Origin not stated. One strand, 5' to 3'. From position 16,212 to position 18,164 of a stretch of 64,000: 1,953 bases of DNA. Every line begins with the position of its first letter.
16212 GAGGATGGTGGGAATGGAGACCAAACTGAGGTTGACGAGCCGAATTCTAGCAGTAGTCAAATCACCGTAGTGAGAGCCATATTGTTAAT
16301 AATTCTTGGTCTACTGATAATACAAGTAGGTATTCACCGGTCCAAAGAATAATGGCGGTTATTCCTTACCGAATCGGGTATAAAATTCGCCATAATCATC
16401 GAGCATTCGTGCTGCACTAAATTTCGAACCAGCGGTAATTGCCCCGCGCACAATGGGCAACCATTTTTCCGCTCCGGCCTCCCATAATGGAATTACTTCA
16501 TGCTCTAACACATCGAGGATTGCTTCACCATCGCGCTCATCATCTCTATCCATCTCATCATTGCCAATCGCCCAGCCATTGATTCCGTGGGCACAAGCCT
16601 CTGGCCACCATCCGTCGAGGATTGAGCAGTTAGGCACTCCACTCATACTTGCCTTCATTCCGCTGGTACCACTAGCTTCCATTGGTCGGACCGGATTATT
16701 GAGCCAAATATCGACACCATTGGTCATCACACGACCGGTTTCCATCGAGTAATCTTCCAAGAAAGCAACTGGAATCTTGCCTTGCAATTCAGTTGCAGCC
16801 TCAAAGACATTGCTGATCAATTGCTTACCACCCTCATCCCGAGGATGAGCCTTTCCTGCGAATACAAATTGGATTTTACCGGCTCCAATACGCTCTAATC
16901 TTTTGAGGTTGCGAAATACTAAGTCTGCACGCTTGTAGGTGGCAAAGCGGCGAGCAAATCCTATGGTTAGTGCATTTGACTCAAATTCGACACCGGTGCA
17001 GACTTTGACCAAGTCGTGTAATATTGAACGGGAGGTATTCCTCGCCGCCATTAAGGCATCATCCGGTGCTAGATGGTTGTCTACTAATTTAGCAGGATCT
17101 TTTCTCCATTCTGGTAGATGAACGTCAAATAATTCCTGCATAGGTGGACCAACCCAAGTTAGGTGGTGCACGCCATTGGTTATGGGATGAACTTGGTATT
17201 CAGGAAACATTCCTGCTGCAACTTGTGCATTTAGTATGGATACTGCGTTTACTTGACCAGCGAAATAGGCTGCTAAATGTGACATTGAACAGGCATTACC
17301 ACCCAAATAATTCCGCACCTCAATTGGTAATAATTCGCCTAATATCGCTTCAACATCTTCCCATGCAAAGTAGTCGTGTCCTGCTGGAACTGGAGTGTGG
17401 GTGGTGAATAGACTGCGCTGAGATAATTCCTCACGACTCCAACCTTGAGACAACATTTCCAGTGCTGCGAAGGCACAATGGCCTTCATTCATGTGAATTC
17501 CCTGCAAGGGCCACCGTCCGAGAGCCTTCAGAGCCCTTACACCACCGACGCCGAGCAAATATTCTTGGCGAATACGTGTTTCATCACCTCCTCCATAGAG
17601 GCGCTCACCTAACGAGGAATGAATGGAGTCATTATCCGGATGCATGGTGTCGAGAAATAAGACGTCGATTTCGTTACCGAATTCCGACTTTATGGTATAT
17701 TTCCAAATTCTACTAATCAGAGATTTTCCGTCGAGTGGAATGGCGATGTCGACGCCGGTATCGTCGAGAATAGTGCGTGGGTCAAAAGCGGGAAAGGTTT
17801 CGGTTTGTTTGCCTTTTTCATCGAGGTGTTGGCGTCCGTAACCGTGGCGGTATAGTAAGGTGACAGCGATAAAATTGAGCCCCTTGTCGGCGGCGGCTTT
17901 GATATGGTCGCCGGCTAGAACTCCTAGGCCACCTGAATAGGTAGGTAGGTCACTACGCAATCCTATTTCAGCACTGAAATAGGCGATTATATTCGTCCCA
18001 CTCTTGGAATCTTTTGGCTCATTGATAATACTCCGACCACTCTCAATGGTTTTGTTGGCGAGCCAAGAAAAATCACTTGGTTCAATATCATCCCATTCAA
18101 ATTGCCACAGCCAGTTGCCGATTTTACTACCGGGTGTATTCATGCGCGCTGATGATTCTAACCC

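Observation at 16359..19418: Single-polypeptide fusion of GH77 amylomaltase (MalQ) and GT35 maltodextrin phosphorylase (MalP)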

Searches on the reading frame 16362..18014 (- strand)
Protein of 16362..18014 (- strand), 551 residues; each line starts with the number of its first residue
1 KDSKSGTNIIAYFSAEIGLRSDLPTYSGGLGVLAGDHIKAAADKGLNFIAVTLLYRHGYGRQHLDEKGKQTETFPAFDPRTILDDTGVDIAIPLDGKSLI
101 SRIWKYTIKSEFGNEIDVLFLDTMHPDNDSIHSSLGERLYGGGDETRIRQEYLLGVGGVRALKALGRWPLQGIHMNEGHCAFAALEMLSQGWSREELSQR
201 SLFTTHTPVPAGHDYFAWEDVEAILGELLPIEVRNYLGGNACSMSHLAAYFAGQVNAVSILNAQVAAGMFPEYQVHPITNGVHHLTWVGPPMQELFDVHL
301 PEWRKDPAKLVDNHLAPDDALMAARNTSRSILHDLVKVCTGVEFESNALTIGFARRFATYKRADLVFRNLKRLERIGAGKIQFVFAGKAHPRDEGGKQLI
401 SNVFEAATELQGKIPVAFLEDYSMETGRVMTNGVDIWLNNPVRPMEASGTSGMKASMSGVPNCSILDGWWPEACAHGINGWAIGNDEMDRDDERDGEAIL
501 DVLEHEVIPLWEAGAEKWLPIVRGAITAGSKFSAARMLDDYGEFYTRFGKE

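Call 20: search_solved_structures(query=window:16362-18014:-, max_evalue=0.001, show_alignments=3)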
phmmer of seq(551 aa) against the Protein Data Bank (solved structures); distinct sequences matched with E-value up to 0.001: 19.
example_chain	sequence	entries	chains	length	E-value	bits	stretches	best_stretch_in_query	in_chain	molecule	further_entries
9l6i_A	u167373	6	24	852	4.2e-86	292.9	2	344-547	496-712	Alpha-glucan family phosphorylase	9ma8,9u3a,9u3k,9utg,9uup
20yr_A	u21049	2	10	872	3e-85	290.1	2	344-547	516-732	Alpha-glucan family phosphorylase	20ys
8rvk_A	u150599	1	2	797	4.3e-11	45.3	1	244-469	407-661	Maltodextrin phosphorylase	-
1l5v_A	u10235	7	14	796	4.3e-11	45.3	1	244-469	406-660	MALTODEXTRIN PHOSPHORYLASE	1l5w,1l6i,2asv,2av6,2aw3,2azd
7tm7_A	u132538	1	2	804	4.6e-11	45.2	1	246-469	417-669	Alpha-1,4 glucan phosphorylase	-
1e4o_A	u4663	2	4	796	4.9e-11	45.1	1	244-469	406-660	MALTODEXTRIN PHOSPHORYLASE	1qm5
2ecp_A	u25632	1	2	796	1.9e-10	43.2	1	244-469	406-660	MALTODEXTRIN PHOSPHORYLASE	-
1ahp_A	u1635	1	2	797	1.9e-10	43.2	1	244-469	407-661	E.COLI MALTODEXTRIN PHOSPHORYLASE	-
9maq_A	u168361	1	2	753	2.1e-07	33.2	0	240-468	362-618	Alpha-1,4 glucan phosphorylase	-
9vbl_A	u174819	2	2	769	2.2e-07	33.1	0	240-468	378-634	Alpha-1,4 glucan phosphorylase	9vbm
9uoe_A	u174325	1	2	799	2.3e-05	26.4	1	238-476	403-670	Alpha-1,4 glucan phosphorylase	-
9upe_A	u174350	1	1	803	2.3e-05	26.4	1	238-476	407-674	Alpha-1,4 glucan phosphorylase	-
9v16_A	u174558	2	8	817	2.3e-05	26.4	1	238-476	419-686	Glycogen phosphorylase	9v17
9ukq_A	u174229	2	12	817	2.4e-05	26.3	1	238-476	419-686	Glycogen phosphorylase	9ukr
9s7v_A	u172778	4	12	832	2.5e-05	26.3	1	238-476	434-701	Glycogen phosphorylase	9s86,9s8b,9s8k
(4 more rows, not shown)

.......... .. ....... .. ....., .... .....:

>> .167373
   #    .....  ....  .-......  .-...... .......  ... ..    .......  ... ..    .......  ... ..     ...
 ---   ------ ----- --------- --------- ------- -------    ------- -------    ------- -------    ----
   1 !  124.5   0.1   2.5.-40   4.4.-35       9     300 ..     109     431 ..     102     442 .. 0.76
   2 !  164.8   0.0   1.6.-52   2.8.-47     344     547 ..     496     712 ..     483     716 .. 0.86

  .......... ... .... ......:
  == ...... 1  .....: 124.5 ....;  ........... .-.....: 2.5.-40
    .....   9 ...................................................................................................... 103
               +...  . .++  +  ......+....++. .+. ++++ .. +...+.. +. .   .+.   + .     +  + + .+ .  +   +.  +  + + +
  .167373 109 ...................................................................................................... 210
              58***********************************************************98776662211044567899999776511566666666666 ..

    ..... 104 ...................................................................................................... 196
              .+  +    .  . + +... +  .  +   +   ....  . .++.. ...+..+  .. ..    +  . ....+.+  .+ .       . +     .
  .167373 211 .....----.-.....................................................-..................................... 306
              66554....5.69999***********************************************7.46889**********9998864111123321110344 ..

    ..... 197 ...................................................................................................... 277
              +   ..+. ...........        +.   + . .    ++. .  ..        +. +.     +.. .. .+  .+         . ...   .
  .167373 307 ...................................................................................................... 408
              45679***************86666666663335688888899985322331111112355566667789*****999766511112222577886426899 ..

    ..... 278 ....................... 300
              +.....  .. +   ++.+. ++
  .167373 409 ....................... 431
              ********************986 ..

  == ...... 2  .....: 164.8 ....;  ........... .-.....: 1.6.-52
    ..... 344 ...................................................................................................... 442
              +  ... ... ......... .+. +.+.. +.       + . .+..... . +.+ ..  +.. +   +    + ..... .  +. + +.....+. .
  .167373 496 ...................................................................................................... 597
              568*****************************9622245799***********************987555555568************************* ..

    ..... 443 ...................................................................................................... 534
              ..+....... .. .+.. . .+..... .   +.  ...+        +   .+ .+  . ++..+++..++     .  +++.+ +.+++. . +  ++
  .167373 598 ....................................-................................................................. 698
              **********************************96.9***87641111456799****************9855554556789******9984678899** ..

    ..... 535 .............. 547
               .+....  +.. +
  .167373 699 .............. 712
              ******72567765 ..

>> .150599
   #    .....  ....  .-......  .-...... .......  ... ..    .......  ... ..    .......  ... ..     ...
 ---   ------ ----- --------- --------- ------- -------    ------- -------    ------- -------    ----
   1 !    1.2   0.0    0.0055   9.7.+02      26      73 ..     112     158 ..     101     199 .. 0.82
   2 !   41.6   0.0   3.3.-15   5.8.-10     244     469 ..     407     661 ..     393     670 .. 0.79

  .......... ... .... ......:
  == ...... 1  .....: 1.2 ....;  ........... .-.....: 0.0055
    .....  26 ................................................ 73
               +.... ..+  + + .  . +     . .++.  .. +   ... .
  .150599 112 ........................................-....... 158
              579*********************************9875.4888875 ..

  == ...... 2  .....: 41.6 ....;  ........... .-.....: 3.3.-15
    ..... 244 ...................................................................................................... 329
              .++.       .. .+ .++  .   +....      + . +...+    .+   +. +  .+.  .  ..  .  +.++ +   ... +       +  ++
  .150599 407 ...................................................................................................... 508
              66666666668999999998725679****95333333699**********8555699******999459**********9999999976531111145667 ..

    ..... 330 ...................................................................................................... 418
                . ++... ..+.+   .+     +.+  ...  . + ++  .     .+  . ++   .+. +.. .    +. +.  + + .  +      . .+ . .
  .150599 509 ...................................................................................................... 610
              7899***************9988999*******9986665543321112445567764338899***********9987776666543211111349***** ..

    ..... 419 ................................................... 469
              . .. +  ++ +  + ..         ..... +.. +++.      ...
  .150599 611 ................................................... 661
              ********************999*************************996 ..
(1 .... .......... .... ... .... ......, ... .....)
